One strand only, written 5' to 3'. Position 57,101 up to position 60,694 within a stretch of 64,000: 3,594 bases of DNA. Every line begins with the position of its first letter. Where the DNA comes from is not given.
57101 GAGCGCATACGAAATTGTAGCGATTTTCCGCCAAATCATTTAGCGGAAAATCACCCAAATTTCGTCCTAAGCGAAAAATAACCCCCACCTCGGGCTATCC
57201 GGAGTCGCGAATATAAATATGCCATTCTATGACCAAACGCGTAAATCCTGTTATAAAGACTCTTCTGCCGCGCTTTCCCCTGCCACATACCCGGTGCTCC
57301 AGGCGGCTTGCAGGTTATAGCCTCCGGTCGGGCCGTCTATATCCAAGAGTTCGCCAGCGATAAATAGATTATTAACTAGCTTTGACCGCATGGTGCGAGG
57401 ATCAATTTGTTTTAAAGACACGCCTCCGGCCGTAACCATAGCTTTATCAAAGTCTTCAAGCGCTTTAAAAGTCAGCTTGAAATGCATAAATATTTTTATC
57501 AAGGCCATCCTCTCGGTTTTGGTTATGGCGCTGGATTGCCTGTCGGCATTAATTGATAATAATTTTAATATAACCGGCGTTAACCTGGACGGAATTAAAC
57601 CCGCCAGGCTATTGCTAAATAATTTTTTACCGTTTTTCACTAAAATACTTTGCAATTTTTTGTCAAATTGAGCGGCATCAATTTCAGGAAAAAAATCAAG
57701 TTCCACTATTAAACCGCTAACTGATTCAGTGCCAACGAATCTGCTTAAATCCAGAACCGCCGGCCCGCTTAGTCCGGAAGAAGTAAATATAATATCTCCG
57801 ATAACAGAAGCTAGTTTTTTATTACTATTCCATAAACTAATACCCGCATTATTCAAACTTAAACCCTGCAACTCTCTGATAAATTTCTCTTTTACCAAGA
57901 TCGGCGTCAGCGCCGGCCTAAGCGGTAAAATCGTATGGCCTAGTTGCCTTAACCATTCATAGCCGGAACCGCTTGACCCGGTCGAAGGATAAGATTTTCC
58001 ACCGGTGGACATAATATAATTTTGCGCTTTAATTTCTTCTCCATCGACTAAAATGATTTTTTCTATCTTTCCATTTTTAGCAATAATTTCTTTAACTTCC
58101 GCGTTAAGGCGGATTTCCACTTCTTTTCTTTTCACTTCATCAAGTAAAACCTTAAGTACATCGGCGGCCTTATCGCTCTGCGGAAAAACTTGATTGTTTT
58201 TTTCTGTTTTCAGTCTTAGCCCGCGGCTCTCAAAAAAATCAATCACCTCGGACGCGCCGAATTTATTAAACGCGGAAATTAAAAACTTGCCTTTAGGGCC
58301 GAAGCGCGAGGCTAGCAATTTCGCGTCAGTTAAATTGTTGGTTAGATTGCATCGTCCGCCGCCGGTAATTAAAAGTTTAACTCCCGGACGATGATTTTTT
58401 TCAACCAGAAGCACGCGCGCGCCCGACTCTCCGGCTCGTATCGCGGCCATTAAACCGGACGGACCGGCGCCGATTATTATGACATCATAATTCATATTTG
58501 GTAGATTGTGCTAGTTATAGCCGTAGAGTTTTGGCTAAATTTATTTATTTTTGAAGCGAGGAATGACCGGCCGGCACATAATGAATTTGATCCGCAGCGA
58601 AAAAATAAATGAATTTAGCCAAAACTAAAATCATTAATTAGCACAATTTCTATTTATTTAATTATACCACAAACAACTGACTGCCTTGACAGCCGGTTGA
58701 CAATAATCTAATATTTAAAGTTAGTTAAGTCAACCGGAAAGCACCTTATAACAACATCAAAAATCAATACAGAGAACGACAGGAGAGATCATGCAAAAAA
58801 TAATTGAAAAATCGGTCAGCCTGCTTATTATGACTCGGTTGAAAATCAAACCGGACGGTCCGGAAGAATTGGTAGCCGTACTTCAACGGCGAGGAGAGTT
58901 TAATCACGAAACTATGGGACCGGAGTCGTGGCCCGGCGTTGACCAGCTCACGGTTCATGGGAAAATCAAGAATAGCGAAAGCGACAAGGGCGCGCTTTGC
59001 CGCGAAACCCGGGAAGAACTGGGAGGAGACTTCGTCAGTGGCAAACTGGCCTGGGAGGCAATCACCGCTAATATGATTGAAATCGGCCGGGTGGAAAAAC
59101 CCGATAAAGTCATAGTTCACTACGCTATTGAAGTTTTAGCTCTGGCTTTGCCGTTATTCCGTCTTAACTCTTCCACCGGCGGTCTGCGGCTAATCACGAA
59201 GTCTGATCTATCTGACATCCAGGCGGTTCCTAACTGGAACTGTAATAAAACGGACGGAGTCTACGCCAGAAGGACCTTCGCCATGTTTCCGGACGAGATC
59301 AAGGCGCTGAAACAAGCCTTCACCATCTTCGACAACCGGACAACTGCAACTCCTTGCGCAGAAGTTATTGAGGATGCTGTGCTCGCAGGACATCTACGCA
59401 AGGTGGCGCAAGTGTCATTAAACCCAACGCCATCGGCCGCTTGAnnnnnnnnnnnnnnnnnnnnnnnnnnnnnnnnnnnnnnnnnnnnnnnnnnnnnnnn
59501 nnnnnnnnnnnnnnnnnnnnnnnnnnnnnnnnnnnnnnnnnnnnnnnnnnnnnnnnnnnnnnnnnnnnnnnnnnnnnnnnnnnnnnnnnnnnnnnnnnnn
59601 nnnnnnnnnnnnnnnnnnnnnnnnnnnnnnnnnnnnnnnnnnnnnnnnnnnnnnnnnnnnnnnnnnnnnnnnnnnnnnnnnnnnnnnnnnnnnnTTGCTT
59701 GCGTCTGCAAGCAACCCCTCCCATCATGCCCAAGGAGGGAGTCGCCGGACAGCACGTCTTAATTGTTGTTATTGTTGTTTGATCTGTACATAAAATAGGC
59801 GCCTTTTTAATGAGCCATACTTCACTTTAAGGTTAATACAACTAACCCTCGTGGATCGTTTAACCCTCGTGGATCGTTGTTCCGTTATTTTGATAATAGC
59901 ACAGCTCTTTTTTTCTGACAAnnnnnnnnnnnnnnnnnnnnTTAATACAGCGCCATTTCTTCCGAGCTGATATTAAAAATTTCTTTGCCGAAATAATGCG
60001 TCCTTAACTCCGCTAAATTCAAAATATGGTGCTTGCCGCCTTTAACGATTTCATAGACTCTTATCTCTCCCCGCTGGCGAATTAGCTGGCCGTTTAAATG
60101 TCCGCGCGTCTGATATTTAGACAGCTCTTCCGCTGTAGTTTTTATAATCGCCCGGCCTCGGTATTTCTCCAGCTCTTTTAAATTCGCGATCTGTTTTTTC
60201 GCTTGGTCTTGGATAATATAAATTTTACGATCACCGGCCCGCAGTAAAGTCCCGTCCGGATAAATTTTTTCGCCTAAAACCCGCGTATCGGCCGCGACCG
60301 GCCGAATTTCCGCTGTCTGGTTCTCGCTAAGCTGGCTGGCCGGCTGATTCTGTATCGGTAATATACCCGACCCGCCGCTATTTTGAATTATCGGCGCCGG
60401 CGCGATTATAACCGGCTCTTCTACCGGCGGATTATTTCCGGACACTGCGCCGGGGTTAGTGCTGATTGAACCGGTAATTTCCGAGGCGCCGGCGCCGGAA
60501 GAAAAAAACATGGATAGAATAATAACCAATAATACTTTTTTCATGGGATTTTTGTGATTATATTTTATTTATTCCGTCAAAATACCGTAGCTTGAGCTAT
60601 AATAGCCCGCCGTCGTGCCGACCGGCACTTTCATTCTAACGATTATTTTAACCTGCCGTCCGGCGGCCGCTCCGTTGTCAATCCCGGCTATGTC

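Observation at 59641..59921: Promoter-to-terminator small RNA with tandem ACGA-loop hairpins and an Asn6 mini-ORF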

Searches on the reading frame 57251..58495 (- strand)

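Call 9: search_protein_families(library=pfam, proteins=[window:57251-58495:-], max_evalue=0.01)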
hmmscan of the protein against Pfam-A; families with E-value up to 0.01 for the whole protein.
window:57251-58495:- (414 aa): 16 families
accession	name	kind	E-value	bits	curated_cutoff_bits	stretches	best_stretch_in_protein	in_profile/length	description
PF03486.20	HI0933_like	-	5.8e-88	294.9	50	1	4-407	2-243/244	HI0933-like protein Rossmann domain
PF22780.1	HI0933_like_1st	-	2.8e-30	105.8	27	1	193-354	1-165/165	HI0933-like protein barrel and H2TH domain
PF01134.28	GIDA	-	4e-14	52.9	22.1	1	4-167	1-153/391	Glucose inhibited division protein A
PF12831.13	FAD_oxidored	-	5e-13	49.6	27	1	4-165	1-145/416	FAD dependent oxidoreductase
PF07992.20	Pyr_redox_2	-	2.9e-12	47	26.1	2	3-43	1-42/291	Pyridine nucleotide-disulphide oxidoreductase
PF00890.30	FAD_binding_2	-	7.3e-12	45.6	20.4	1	4-51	1-48/414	FAD binding domain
PF01266.30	DAO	-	9.2e-10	39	27.9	1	4-38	1-35/353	FAD dependent oxidoreductase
PF13738.12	Pyr_redox_3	-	7.3e-08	32.4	30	1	6-34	1-30/305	Pyridine nucleotide-disulphide oxidoreductase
PF01494.25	FAD_binding_3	-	2.4e-07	30.7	22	1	3-158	2-151/349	FAD binding domain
PF13450.12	NAD_binding_8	-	6.4e-07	30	21.9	1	7-38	1-32/68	NAD(P)-binding Rossmann-like domain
PF00070.33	Pyr_redox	-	1.8e-05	25.6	22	0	5-38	2-35/82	Pyridine nucleotide-disulphide oxidoreductase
PF01946.23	Thi4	-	9.4e-05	22.2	26.2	1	2-39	17-55/235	Thi4 family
PF05834.18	Lycopene_cycl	-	0.00021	20.9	23.4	0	4-34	1-33/380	Lycopene cyclase protein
PF13454.12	NAD_binding_9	-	0.001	19.5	21.8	1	6-165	1-153/155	FAD-NAD(P)-binding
PF04820.20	Trp_halogenase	-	0.0015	17.9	21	0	4-37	1-38/458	Tryptophan halogenase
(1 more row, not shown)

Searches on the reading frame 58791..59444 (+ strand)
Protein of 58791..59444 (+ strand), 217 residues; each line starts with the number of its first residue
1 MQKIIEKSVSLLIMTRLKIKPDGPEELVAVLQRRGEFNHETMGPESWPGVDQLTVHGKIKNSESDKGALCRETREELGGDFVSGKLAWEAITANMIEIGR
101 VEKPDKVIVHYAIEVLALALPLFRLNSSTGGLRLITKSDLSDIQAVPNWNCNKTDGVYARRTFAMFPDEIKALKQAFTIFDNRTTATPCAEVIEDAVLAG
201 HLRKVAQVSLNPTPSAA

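Call 9: search_protein_families(library=pfam, proteins=[window:58791-59444:+], max_evalue=0.01)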
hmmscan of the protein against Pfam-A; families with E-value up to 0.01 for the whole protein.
window:58791-59444:+ (217 aa): 1 family
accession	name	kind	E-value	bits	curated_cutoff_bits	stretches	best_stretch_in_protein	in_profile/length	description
PF00293.34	NUDIX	-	0.0042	17.5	21.1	1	29-82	17-58/134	NUDIX domain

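Call 34: list_cluster_members(proteins=[P0001, window:58791-59444:+, window:54431-56221:-])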
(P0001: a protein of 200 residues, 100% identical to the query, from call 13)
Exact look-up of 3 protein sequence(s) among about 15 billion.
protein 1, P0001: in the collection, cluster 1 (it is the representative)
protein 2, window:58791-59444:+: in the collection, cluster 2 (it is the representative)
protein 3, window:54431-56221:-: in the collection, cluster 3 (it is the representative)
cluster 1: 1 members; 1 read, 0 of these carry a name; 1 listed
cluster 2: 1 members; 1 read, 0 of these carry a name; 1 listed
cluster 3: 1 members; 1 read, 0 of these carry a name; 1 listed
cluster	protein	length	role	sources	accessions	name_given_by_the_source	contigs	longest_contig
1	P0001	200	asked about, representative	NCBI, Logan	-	-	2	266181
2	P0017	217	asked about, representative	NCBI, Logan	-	-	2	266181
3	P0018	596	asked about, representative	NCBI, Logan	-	-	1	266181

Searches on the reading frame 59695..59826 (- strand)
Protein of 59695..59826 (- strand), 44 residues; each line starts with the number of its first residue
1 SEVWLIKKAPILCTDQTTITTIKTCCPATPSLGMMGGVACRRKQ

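Call 62: search_protein_representatives(protein=window:59695-59826:-)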
Query: 44 residues. Proteins with E-value up to 0.001 (for the whole library): 0; up to 1e-10: 0; up to 1e-30: 0. The best 0 are listed.

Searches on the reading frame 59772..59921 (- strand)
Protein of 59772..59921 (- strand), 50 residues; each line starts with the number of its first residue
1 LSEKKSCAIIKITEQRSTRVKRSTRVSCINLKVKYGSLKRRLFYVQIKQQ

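Call 65: list_cluster_members(proteins=[window:59772-59921:-, window:59507-59584:-, window:59678-59755:-, window:59695-59790:+, window:59699-59779:+, window:59851-59937:+])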
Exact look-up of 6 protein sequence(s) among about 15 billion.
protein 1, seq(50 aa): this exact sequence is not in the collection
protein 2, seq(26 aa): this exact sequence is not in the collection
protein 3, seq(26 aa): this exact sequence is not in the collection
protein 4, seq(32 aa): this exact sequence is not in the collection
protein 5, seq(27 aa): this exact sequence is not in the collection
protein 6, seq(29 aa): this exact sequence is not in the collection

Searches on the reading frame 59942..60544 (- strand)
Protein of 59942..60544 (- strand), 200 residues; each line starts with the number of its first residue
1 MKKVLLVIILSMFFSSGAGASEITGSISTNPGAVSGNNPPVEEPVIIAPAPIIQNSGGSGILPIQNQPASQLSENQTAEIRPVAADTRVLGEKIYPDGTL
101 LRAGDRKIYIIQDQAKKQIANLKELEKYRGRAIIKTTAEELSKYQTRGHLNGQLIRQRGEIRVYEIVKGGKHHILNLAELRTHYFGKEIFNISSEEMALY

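Call 9: search_protein_families(library=pfam, proteins=[window:59942-60544:-], max_evalue=0.01)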
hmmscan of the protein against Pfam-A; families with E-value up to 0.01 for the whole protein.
window:59942-60544:- (200 aa): 0 families

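Call 12: find_encoding_contigs(protein=window:59942-60544:-, flank=6000, max_places=10)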
Protein window:59942-60544:- (200 aa): 2 contigs read that carry it; 2 places shown.
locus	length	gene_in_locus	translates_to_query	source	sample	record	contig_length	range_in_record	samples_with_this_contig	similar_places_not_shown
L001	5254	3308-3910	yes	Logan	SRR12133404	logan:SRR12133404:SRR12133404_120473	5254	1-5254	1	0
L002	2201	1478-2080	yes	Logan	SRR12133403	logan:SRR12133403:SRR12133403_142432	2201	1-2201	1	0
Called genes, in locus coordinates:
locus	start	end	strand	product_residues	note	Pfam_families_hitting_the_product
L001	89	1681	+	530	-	PF13567:DUF4131, PF03772:Competence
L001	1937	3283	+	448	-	PF00932:LTD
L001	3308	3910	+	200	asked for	-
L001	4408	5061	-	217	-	-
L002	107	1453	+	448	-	PF00932:LTD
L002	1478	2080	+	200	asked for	-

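Call 13: find_homologous_proteins(query=window:59942-60544:-, max_evalue=0.001)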
Query window:59942-60544:- (200 aa): 16 proteins with E <= 0.001 among 423 candidates.
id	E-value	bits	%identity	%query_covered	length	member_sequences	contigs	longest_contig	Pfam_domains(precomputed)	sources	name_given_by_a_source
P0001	1.7e-123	427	100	100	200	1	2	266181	-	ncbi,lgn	-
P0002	1.1e-64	236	59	100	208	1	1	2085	-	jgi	jgi:hypothetical protein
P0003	1.3e-64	235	61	100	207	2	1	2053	-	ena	-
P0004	6.4e-60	220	60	100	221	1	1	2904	-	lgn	-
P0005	1.5e-57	212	58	95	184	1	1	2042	-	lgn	-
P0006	1.3e-55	206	59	93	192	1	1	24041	-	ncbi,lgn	-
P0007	1.1e-53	200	56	95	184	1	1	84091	-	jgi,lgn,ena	-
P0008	7.9e-46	174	63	68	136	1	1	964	-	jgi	-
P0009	1.4e-43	167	47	100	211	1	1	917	-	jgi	jgi:hypothetical protein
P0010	4.7e-43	165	49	100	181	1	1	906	-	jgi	jgi:hypothetical protein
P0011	1.2e-42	164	46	100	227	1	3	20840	-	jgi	jgi:hypothetical protein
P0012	7.2e-41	158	46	100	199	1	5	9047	-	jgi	jgi:hypothetical protein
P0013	1.3e-40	157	47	100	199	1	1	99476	-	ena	-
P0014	1.6e-40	157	43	100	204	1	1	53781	-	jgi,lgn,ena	-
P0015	6.1e-33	132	42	100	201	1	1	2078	-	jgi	jgi:hypothetical protein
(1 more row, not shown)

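Call 14: find_encoding_contigs(protein=P0006, flank=4000, max_places=3)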
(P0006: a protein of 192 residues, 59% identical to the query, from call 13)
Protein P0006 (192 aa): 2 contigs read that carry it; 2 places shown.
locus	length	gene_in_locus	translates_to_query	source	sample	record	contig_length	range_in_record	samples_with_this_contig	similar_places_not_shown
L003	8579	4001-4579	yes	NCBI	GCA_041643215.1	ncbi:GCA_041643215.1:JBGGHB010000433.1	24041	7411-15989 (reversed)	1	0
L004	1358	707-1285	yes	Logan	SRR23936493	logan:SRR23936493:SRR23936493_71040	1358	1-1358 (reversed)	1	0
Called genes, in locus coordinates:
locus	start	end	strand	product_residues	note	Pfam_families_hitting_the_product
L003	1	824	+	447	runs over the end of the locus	-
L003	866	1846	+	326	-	PF01636:APH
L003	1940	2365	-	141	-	-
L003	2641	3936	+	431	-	PF00932:LTD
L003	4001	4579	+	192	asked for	-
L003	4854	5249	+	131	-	-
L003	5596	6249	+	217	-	PF14478:DUF4430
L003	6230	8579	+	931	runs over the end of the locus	PF00432:Prenyltrans (faint), PF13243:SQHop_cyclase_C (faint), PF01122:Cobalamin_bind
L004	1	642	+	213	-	?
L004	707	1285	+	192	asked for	-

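Call 15: find_encoding_contigs(protein=P0007, flank=4000, max_places=3)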
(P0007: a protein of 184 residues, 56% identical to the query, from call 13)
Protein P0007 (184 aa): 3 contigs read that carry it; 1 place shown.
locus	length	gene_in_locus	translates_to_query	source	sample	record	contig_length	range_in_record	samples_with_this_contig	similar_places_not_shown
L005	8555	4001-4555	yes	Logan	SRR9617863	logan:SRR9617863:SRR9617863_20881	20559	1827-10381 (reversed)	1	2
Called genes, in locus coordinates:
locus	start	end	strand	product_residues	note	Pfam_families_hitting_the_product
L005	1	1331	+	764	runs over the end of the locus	PF01471:PG_binding_1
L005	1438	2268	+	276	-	PF01063:Aminotran_4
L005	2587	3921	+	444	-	PF00932:LTD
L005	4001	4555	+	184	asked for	-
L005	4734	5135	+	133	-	PF01641:SelR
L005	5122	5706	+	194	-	PF01625:PMSR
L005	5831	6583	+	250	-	PF00005:ABC_tran, PF13304:AAA_21 (faint)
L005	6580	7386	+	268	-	PF01061:ABC2_membrane, PF12698:ABC2_membrane_3 (weak)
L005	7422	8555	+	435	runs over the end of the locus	PF01794:Ferric_reduct, PF00970:FAD_binding_6 (weak), PF08022:FAD_binding_8, PF00175:NAD_binding_1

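Call 16: find_encoding_contigs(protein=P0013, flank=4000, max_places=3)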
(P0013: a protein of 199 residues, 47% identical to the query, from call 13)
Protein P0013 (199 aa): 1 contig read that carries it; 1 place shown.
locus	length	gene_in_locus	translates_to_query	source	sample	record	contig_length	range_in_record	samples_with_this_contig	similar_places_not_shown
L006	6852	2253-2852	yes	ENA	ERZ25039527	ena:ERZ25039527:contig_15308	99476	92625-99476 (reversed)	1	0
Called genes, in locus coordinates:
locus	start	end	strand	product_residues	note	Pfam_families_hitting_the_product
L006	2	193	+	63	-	?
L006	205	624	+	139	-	PF02557:VanY, PF13539:Peptidase_M15_4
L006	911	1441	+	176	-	PF00932:LTD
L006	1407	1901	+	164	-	-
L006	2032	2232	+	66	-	-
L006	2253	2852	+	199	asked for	-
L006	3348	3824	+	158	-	PF22811:Zn_ribbon_NrdR, PF03477:ATP-cone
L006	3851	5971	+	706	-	PF03477:ATP-cone, PF13597:NRDD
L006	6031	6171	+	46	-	PF13597:NRDD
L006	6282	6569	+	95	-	PF13353:Fer4_12 (weak), PF04055:Radical_SAM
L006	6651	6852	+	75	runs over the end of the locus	-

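Call 17: find_encoding_contigs(protein=P0014, flank=4000, max_places=3)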
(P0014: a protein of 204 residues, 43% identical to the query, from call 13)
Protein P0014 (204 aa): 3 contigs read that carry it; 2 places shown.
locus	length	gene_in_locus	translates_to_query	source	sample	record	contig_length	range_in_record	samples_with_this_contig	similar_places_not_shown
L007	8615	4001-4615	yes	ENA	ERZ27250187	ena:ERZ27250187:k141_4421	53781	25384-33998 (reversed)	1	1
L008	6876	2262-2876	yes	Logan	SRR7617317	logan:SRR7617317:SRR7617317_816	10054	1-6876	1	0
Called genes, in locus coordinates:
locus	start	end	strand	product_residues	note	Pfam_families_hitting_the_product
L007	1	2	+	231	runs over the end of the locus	PF02498:Bro-N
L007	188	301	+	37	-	-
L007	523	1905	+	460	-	PF28494:GlyRS_ins_1 (faint), PF00587:tRNA-synt_2b, PF03129:HGTP_anticodon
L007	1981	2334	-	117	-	-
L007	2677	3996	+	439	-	PF00932:LTD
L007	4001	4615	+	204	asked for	-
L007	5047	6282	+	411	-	-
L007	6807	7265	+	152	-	PF22811:Zn_ribbon_NrdR, PF03477:ATP-cone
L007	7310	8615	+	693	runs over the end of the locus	PF03477:ATP-cone, PF13597:NRDD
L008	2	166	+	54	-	?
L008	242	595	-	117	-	-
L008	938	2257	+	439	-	PF00932:LTD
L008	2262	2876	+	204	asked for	-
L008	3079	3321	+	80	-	-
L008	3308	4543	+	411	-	-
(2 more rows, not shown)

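Call 19: find_encoding_contigs(protein=P0002, flank=4000, max_places=3)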
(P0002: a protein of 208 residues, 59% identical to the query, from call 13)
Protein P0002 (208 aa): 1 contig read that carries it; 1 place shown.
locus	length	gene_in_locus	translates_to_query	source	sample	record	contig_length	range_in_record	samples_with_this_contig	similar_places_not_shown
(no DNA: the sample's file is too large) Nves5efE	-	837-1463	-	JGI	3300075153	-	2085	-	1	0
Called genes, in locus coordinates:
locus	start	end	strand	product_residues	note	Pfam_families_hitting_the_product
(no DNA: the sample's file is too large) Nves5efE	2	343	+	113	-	?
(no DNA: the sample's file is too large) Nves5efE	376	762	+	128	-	PF05635:23S_rRNA_IVP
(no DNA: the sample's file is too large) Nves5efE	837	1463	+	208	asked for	-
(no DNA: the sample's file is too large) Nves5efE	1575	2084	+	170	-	?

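Call 20: find_encoding_contigs(protein=P0003, flank=4000, max_places=3)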
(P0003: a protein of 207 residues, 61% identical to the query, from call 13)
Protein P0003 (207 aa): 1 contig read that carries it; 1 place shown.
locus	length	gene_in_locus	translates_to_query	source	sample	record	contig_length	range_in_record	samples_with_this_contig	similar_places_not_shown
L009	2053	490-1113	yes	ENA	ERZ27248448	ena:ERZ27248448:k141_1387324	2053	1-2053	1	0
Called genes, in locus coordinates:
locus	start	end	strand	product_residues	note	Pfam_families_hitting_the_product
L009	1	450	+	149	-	?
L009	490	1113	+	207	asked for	-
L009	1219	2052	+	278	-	?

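Call 21: find_encoding_contigs(protein=P0004, flank=4000, max_places=3)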
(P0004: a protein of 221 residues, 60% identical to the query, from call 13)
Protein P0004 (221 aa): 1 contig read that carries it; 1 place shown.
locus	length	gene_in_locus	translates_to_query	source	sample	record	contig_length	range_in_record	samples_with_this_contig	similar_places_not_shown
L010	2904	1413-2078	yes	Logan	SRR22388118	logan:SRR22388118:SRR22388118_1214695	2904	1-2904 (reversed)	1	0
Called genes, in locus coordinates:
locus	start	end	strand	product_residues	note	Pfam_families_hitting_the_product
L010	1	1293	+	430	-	?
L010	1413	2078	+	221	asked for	-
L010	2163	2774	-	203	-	-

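Call 45: find_encoding_contigs(protein=P0005, flank=3000, max_places=3)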
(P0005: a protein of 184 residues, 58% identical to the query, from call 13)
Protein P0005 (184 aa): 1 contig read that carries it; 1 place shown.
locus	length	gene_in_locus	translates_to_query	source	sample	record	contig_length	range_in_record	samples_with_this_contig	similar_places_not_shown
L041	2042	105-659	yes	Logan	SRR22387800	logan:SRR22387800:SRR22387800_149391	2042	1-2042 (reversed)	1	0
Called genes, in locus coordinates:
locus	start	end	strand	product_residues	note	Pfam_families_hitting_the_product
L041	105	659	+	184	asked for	-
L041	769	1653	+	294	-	PF01966:HD (faint)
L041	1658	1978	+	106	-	PF03819:MazG (weak)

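Call 52: find_homologous_proteins(query=P0017, max_evalue=0.00001)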
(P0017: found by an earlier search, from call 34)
Query P0017 (217 aa): 28 proteins with E <= 0.00001 among 988 candidates.
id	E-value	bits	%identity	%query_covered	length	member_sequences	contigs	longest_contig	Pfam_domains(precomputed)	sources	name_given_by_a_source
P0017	6.3e-139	478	100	100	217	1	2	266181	-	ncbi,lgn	-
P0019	2.8e-83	296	71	92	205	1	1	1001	-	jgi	jgi:hypothetical protein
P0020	6.5e-81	289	67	94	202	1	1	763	-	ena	-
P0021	1.5e-79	284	64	94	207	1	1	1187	PF00293.35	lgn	-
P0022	8.7e-65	236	64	82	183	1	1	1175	-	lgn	-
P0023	2.9e-63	231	63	80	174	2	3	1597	PF00293.35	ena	-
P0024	6.4e-61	223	62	81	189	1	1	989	-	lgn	-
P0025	3.1e-59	218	54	96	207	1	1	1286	PF00293.35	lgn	-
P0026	1.9e-52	196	55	84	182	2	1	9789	PF00293.35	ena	-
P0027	1.4e-51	193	57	82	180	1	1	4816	-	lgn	-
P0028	8.5e-50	187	55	84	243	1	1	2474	-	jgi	jgi:hypothetical protein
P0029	1.2e-47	180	57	81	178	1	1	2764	-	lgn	-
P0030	1.1e-46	177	54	78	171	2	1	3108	PF00293.35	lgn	-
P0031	7.2e-42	161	53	79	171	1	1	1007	PF00293.35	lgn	-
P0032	3.1e-33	133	47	76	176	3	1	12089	-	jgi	-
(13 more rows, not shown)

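Call 53: find_encoding_contigs(protein=P0019, flank=3000, max_places=3)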
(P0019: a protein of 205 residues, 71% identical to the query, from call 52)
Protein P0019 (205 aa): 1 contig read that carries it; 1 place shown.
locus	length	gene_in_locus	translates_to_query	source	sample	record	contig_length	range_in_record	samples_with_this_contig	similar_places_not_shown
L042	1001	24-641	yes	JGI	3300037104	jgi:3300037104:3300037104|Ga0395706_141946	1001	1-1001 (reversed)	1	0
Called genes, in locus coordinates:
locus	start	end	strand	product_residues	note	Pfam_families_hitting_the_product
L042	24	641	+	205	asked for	-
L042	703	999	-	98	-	?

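Call 54: find_encoding_contigs(protein=P0021, flank=3000, max_places=3)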
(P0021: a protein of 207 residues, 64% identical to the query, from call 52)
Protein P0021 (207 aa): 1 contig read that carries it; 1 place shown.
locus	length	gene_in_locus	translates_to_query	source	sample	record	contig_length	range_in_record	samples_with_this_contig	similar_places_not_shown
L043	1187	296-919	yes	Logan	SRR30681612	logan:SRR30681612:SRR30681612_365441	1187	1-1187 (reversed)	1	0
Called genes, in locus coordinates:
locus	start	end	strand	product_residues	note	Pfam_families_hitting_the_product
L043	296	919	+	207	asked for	PF00293:NUDIX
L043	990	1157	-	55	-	-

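Call 55: find_encoding_contigs(protein=P0023, flank=3000, max_places=3)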
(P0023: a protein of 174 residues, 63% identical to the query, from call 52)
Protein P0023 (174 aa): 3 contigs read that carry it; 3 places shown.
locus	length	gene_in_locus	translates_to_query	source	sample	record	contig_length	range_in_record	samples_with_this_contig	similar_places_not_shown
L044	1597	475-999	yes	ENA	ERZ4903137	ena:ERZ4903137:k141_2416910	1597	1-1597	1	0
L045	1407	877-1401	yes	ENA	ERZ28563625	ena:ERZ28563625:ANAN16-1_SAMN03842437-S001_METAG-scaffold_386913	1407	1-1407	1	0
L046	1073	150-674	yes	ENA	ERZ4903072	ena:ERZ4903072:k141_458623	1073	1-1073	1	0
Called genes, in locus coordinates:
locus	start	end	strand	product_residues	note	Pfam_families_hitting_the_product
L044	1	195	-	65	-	?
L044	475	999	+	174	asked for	PF00293:NUDIX (weak)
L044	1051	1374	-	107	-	PF03819:MazG (weak)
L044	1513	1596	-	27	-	?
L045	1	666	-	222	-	?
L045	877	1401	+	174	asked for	PF00293:NUDIX (weak)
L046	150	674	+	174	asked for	PF00293:NUDIX (weak)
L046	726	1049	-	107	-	PF03819:MazG (weak)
